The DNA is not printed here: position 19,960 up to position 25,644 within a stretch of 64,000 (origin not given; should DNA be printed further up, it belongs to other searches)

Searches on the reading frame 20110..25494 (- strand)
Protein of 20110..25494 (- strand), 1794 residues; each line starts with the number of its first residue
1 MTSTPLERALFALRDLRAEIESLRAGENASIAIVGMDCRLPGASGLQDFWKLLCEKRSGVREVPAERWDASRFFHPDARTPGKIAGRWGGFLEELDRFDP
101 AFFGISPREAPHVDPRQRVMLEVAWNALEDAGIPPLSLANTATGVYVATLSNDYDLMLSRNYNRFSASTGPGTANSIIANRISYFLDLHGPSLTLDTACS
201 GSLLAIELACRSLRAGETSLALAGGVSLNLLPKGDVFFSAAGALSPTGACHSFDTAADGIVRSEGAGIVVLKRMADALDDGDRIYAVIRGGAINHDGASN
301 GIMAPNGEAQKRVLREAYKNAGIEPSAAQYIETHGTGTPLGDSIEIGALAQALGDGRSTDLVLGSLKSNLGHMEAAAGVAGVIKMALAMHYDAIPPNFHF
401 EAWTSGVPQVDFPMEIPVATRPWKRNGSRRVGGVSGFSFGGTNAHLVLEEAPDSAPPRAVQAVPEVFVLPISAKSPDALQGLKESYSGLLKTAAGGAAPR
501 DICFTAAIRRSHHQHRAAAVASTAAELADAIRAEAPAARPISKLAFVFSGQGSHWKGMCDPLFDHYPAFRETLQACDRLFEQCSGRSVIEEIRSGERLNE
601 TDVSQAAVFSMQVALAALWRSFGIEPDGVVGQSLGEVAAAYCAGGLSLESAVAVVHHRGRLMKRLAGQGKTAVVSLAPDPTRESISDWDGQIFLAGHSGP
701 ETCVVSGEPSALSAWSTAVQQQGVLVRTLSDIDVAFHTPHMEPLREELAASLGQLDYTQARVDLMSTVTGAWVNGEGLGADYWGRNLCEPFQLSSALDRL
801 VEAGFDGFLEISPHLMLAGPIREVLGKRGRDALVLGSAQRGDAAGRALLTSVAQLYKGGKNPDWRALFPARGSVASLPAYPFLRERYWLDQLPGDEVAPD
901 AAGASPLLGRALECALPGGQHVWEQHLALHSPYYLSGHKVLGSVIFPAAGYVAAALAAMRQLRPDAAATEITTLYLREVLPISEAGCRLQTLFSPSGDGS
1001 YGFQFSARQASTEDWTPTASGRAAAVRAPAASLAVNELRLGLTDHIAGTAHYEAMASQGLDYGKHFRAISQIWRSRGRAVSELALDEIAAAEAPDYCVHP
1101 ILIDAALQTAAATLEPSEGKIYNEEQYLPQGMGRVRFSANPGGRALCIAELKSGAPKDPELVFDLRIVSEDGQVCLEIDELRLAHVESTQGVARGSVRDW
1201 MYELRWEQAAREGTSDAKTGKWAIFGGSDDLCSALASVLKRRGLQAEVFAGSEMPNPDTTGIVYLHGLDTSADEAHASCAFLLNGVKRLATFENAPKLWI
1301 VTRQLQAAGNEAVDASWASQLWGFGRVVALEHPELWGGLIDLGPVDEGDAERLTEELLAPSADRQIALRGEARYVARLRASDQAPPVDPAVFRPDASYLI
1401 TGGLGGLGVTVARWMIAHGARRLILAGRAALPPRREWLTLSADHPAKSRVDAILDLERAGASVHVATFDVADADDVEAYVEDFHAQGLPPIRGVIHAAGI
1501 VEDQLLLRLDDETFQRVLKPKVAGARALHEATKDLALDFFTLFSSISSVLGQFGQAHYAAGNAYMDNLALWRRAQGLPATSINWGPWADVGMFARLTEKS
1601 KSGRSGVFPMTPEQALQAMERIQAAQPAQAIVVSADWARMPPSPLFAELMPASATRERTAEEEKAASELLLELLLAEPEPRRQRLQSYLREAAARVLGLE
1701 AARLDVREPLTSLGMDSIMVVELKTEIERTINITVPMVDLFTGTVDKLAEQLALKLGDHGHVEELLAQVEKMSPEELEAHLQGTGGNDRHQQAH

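Call 6: search_protein_families(library=pfam, proteins=[window:20110-25494:-], max_evalue=0.001)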
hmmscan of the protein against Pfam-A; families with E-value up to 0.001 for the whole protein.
window:20110-25494:- (1794 aa): 11 families
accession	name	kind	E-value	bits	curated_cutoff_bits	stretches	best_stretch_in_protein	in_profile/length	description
PF00109.32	ketoacyl-synt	-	4.4e-89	298.8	20.8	1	30-277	3-252/252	Beta-ketoacyl synthase, N-terminal domain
PF00698.26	Acyl_transf_1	-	3.2e-68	231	32.7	1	546-859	2-316/319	Acyl transferase domain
PF08659.16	KR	-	4.8e-66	222.5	22.6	1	1396-1589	1-180/180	KR domain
PF02801.28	Ketoacyl-synt_C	-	9.3e-42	142.2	20.8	1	285-401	1-119/119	Beta-ketoacyl synthase, C-terminal domain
PF14765.12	PS-DH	-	8.8e-29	100.6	23.7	1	1036-1188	7-161/166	Polyketide synthase dehydratase N-terminal domain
PF21089.3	PKS_DH_N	-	1.4e-16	60.7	27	1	906-1008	2-103/103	Polyketide synthase dehydratase domain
PF00550.31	PP-binding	-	4.7e-14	52.8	20.8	1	1688-1750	2-65/67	Phosphopantetheine attachment site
PF22621.2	CurL-like_PKS_C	-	7.8e-13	48.6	27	1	468-530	2-63/64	CurL-like, PKS C-terminal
PF16197.11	KAsynt_C_assoc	-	9.8e-10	39.3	33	1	414-520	13-111/111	Ketoacyl-synthetase C-terminal extension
PF00106.31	adh_short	-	1.4e-07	31.6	26.6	1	1399-1530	4-117/195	short chain dehydrogenase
PF23297.2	ACP_SdgA_C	-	0.00071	20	27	0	1691-1739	17-65/95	Highly reducing polyketide synthase sdgA, C-terminal ACP domain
